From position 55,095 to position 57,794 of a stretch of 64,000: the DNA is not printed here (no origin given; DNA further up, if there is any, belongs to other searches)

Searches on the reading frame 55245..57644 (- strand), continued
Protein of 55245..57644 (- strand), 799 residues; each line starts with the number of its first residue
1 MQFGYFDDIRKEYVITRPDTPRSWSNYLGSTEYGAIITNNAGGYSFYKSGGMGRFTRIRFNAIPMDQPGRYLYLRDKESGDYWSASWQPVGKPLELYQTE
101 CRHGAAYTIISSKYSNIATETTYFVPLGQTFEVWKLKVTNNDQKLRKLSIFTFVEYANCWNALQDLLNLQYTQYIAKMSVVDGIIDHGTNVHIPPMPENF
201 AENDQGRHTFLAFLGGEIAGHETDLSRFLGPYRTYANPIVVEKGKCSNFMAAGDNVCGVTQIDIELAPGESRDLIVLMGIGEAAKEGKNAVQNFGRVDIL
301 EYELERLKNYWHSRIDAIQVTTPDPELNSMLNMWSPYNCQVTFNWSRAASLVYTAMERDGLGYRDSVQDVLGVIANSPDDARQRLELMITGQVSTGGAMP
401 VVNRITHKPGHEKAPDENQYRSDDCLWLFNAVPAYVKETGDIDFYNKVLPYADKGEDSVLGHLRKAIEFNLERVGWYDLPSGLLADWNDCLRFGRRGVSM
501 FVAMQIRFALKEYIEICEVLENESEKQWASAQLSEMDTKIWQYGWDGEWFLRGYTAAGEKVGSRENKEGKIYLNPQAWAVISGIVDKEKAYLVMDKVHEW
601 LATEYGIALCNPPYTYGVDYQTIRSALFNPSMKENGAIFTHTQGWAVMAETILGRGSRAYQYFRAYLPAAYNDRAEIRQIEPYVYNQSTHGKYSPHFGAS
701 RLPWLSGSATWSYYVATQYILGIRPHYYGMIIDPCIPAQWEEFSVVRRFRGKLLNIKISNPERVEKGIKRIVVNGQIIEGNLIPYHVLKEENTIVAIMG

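Call 39: search_solved_structures(query=window:55245-57644:-, max_evalue=1e-150, show_alignments=4)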
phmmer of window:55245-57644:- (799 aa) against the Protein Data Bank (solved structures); distinct sequences matched with E-value up to 1e-150: 6.
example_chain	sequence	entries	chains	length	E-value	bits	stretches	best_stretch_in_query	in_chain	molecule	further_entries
8bou_A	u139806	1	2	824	5.2e-228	762.2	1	1-794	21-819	N,N'-diacetylchitobiose phosphorylase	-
3qde_A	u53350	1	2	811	4.5e-168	563.9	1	1-791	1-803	Cellobiose phosphorylase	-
8ho7_A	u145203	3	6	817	6.8e-168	563.3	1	1-785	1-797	Cellobiose phosphorylase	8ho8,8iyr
1v7v_A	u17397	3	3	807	4.3e-165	554.1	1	1-799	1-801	chitobiose phosphorylase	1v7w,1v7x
8hob_A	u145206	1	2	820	8.8e-163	546.4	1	2-791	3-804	Cellobiose phosphorylase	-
8ho9_A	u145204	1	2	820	2.1e-161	541.8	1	2-791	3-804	Cellobiose phosphorylase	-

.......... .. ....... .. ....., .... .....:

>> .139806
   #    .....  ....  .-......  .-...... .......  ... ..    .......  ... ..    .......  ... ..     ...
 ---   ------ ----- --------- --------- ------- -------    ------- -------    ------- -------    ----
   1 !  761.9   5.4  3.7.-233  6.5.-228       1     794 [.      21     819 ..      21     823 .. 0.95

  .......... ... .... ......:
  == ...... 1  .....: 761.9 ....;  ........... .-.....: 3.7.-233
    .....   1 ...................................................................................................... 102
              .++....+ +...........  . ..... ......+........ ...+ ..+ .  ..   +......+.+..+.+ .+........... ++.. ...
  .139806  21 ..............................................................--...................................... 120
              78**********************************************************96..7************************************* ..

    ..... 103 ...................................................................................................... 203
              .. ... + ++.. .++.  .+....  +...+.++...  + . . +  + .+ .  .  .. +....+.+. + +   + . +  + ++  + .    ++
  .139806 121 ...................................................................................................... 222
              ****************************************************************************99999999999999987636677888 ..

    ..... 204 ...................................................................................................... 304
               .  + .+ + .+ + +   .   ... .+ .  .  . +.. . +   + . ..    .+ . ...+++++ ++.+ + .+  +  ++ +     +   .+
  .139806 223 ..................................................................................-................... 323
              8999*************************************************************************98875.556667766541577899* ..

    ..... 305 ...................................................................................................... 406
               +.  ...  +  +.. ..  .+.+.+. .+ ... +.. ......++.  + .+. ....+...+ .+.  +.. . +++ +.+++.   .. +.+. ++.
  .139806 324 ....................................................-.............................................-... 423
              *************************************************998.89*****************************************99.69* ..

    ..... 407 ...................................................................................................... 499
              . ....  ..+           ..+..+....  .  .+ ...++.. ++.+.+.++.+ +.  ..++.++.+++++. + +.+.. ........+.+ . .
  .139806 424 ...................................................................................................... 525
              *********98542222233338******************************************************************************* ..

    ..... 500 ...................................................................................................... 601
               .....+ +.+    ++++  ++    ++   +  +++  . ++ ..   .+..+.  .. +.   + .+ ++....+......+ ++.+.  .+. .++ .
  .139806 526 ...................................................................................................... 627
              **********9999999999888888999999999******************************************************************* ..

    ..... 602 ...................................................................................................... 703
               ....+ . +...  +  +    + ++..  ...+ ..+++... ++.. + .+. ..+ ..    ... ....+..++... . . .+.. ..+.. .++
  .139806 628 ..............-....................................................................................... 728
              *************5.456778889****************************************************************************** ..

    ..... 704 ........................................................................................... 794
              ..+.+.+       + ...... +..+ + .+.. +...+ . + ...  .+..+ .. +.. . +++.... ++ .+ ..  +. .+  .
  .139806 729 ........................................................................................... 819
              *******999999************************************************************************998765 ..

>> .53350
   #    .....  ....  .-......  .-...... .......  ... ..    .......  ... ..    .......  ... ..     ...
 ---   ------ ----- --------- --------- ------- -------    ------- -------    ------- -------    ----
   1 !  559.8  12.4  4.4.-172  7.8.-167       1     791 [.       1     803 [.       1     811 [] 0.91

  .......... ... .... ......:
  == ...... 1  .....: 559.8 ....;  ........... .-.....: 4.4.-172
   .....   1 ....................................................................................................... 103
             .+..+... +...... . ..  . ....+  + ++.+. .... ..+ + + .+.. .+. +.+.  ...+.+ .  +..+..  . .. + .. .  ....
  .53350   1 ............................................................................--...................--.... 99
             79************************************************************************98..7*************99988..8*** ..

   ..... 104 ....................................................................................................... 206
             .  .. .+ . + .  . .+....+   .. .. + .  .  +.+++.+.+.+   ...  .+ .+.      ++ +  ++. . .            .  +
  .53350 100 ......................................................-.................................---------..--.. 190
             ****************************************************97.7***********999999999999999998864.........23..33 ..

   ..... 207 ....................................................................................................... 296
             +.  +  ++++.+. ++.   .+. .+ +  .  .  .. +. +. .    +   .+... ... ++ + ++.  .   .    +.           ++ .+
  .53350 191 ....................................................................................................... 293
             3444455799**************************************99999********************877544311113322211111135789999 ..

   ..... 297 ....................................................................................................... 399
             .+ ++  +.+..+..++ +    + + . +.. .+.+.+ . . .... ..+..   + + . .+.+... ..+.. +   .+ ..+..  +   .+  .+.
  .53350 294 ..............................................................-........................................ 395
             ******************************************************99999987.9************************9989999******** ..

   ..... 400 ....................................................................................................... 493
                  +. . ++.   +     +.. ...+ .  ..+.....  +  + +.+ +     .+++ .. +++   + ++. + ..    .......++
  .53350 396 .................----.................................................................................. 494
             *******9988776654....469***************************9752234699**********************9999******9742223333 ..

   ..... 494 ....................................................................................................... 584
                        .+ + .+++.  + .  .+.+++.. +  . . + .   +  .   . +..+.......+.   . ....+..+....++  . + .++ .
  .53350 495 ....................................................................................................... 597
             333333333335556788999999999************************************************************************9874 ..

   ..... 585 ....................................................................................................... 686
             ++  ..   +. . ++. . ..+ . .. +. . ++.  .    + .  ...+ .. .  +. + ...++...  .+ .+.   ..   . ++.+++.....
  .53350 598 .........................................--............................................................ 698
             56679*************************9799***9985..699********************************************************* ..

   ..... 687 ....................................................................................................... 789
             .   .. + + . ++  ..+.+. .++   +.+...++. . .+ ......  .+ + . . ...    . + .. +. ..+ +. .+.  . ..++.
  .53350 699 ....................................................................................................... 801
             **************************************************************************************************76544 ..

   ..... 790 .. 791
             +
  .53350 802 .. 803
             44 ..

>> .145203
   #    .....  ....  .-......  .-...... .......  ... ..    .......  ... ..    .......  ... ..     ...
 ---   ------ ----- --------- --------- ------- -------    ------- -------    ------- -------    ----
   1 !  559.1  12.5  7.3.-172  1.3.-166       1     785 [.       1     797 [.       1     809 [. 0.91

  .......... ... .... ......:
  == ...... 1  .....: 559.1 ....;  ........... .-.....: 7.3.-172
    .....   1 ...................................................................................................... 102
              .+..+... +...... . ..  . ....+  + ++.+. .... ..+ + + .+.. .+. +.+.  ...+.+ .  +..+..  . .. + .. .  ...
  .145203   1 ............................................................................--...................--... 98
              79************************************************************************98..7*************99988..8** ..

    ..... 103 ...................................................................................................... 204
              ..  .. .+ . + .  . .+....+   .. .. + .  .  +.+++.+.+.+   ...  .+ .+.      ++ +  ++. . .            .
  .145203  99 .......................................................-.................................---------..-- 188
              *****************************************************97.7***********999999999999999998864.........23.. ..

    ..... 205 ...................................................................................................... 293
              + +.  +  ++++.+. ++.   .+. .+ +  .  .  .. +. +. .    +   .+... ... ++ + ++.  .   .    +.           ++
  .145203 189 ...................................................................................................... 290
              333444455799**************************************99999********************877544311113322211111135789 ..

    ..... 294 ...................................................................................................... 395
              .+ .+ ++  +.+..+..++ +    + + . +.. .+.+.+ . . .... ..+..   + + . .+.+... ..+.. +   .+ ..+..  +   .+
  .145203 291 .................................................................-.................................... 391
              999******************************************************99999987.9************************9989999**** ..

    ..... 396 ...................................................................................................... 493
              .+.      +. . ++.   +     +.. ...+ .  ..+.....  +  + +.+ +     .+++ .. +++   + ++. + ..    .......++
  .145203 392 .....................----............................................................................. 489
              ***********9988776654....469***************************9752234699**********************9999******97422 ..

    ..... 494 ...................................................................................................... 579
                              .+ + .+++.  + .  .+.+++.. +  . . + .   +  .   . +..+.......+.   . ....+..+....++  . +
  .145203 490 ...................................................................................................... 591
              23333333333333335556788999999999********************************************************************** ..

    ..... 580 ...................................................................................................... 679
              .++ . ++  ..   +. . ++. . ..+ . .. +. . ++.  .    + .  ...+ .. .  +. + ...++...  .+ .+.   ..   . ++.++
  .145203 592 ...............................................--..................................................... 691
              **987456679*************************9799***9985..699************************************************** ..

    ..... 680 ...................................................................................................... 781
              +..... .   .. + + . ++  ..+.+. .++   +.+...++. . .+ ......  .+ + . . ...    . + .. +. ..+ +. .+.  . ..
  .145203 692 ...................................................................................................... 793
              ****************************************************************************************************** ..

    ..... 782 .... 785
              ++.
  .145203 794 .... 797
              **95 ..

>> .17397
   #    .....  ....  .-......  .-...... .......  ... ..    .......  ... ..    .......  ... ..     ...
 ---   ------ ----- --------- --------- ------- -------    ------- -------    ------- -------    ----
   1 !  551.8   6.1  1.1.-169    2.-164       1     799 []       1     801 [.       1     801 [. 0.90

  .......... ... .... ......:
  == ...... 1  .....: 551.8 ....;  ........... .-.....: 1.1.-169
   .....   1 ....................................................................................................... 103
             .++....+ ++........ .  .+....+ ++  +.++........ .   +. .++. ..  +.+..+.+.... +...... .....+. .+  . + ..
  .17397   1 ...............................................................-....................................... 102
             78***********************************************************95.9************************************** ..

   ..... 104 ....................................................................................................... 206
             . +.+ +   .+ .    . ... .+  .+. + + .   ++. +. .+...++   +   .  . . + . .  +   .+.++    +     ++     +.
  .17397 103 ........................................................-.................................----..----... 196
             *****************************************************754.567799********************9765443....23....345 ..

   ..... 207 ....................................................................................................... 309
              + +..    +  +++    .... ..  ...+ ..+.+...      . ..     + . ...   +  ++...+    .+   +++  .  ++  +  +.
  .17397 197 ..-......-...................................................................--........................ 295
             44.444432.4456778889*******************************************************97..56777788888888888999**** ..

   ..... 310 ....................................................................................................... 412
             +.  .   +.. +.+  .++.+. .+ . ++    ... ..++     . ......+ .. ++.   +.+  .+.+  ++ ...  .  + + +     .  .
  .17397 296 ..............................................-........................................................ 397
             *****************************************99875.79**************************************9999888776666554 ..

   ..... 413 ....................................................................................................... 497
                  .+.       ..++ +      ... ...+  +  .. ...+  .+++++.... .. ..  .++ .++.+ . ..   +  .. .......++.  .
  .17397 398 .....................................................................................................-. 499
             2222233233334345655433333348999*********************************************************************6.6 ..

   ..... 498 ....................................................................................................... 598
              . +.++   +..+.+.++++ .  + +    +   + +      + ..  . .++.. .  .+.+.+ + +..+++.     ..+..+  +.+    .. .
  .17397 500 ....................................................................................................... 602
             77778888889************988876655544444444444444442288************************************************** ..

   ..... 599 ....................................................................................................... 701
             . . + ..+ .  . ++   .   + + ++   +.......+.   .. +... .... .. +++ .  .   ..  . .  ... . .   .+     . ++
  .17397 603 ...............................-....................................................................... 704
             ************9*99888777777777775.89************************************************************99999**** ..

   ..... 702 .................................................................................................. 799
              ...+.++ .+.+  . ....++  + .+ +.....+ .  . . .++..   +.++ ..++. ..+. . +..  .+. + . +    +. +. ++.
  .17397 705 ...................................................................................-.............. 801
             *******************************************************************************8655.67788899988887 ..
